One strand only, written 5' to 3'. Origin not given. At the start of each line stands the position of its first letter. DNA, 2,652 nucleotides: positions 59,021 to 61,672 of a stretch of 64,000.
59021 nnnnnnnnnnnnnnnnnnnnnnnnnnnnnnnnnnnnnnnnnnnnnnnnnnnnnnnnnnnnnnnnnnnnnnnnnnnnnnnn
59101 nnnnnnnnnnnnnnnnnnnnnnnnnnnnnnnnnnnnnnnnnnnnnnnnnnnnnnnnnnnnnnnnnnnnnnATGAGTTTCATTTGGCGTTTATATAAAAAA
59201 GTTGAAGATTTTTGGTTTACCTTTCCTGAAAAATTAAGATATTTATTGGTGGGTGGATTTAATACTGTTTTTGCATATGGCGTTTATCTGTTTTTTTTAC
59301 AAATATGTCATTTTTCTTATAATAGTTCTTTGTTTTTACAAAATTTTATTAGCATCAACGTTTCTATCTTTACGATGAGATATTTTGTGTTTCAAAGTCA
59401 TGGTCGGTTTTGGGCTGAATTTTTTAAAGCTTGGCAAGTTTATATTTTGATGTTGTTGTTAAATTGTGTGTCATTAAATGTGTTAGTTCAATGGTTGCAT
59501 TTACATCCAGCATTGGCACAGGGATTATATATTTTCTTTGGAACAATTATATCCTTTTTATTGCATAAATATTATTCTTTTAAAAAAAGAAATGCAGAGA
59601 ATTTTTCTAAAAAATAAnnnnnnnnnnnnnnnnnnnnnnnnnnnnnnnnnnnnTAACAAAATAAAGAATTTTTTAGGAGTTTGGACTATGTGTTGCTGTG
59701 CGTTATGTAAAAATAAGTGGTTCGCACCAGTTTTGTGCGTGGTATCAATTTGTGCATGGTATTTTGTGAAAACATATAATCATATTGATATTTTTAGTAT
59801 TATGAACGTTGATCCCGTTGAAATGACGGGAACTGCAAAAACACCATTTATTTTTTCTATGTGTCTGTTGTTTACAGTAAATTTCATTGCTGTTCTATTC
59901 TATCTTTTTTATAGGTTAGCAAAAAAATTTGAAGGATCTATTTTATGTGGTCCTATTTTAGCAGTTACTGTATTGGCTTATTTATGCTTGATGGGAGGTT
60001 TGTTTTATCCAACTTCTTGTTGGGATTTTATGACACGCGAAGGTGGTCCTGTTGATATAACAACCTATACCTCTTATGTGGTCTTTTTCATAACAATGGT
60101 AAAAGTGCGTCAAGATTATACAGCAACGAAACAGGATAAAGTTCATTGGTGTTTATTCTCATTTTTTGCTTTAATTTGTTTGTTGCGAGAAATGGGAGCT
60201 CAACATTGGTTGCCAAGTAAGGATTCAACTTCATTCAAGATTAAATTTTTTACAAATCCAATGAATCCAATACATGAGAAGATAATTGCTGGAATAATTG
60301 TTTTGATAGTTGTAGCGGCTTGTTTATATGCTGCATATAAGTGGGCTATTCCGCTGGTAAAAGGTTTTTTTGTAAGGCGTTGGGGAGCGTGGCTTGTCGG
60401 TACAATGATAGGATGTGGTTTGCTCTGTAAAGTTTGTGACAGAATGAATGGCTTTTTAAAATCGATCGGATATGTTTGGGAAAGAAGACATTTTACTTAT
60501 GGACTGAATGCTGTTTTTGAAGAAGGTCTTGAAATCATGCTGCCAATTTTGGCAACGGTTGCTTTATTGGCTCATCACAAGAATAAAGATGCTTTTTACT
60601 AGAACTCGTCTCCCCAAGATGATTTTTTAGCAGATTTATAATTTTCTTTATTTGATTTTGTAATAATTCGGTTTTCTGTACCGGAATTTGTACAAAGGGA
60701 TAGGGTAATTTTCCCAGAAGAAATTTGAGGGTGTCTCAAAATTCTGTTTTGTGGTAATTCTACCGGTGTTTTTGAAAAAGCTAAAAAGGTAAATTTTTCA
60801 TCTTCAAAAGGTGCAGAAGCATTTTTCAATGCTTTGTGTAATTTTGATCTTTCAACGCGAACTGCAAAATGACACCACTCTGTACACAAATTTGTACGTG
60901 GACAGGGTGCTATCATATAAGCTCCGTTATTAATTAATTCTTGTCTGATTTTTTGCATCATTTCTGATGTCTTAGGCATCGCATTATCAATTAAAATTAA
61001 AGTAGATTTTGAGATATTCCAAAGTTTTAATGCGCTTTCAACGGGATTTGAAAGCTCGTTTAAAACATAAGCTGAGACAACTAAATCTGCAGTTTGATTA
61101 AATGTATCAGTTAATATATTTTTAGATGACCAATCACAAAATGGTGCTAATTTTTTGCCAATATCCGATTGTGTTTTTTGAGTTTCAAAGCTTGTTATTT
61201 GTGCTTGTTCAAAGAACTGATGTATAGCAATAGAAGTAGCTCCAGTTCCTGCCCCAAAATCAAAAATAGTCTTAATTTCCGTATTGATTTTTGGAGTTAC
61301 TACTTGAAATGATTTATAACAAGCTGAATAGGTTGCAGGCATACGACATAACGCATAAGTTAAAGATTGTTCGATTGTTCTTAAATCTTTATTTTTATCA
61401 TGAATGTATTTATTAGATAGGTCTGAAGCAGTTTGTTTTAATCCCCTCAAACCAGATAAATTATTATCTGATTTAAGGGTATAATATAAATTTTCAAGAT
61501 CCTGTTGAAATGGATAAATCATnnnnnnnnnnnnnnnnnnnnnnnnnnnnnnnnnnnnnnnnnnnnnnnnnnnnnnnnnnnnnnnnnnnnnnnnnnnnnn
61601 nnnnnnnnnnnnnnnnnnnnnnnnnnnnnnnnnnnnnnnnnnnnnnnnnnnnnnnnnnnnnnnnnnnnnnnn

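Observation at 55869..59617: Four-gene lipid A hexosamine-modification-like locus (ArnT-like / ArnC-like GT2 / YdjC deacetylase / GtrA-like)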

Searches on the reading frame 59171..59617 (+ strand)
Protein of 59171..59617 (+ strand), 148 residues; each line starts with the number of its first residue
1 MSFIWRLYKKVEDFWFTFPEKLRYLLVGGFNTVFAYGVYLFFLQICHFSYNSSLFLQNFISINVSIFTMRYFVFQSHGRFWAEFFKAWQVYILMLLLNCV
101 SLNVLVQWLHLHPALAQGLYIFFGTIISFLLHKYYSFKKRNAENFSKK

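Call 3: search_protein_families(library=pfam, proteins=[window:59171-59617:+], max_evalue=0.01)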
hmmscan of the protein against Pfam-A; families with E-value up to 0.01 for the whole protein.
window:59171-59617:+ (148 aa): 1 family
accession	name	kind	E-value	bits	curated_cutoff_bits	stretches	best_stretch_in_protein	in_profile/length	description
PF04138.20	GtrA_DPMS_TM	-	4.3e-17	62.8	26.1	1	23-137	1-117/117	GtrA/DPMS, transmembrane domain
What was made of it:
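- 59171..59617 (+): GtrA-family small membrane protein (148 aa), a candidate flippase or accessory subunit for the lipid-linked sugar. It overlaps the YdjC gene by 4 nt. Pfam GtrA_DPMS_TM E 4e-17 (call 3).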

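Call 4: search_protein_families(library=ncbifam, proteins=[window:59171-59617:+], max_evalue=0.01)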
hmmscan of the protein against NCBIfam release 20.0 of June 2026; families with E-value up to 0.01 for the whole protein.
window:59171-59617:+ (148 aa): 0 families

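Call 13: search_solved_structures(query=window:59171-59614:+, max_evalue=1)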
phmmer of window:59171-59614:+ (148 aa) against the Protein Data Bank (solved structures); distinct sequences matched with E-value up to 1: 0.

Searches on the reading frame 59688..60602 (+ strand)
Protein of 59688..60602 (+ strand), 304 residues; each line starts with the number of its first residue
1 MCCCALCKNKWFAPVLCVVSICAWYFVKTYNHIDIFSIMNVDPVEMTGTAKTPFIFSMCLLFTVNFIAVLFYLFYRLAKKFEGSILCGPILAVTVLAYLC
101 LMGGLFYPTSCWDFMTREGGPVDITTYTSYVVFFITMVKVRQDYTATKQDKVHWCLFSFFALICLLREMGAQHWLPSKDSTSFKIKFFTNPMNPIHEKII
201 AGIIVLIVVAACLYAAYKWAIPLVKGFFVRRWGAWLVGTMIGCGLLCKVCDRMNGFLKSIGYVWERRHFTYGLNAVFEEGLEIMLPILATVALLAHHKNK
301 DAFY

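Call 3: search_protein_families(library=pfam, proteins=[window:59688-60602:+], max_evalue=0.01)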
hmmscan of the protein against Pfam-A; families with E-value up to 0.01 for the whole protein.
window:59688-60602:+ (304 aa): 0 families

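Call 4: search_protein_families(library=ncbifam, proteins=[window:59688-60602:+], max_evalue=0.01)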
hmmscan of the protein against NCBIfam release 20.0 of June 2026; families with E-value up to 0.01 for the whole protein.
window:59688-60602:+ (304 aa): 0 families

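Call 93: predict_structure(protein=window:59688-60599:+)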
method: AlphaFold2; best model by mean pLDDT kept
length: 304 residues; sequences in the alignment: 1
mean_pLDDT: 47.3   pTM: 0.27
mean pLDDT of the five models: 47.3, 44.0, 42.4, 39.7, 37.8
residues with pLDDT >= 90: 0; 70-90: 1; 50-70: 120; < 50: 183
segments of 3 or more residues with pLDDT < 50: 1-14, 30-51, 100-142, 144-146, 149-151, 167-194, 220-232, 262-288, 290-304
pLDDT, mean of each block of 10 residues (from residue 1): 32 50 52 37 39 54 64 62 50 52 42 37 41 43 46 50 51 35 33 49 61 56 44 51 56 62 42 39 45 45 39
secondary structure, 60 per line:
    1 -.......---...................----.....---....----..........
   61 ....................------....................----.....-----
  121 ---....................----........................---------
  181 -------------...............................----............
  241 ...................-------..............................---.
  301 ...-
elements in order: H2-8 H12-30 H35-39 H43-46 H51-80 H87-106 H111-115 H124-143 H148-171 H194-224 H229-259 H267-296 H300-303

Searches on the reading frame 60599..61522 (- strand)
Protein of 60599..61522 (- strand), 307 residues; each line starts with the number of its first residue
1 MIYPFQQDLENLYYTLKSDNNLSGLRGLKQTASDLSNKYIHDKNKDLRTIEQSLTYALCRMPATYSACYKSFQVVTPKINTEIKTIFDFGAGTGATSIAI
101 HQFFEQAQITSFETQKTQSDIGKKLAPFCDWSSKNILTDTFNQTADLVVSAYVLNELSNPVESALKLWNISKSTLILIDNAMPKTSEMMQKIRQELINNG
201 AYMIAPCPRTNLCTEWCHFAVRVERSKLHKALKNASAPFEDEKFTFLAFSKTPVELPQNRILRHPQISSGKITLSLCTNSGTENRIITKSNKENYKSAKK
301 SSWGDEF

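Call 3: search_protein_families(library=pfam, proteins=[window:60599-61522:-], max_evalue=0.01)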
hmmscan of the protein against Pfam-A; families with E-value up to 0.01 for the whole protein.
window:60599-61522:- (307 aa): 5 families
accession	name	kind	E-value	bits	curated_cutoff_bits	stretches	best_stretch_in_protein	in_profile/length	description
PF09243.16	Rsm22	-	1.4e-50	172.7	23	1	52-307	3-274/275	Mitochondrial small ribosomal subunit Rsm22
PF08242.18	Methyltransf_12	-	0.00014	23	30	1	88-165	2-85/98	Methyltransferase domain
PF13649.12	Methyltransf_25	-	0.00014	22.9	27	1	86-164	1-85/97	Methyltransferase domain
PF13847.12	Methyltransf_31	-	0.00032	20.9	27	1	84-208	5-113/145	Methyltransferase domain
PF08241.18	Methyltransf_11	-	0.0039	18.2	21.2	0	88-164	2-80/95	Methyltransferase domain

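Call 4: search_protein_families(library=ncbifam, proteins=[window:60599-61522:-], max_evalue=0.01)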
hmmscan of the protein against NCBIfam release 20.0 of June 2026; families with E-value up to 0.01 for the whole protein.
window:60599-61522:- (307 aa): 3 families
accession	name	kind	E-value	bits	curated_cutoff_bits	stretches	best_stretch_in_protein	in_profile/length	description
TIGR02072.1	BioC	equivalog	1.5e-06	28.3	184.95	1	79-167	31-120/244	malonyl-ACP O-methyltransferase BioC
NF002463.0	PRK01683.1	equivalog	0.00076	19.2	297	1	81-193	30-146/258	trans-aconitate 2-methyltransferase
TIGR02469.1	CbiT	equivalog_domain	0.0016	18.7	78.3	1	84-142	21-79/124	precorrin-6Y C5,15-methyltransferase (decarboxylating) subunit CbiT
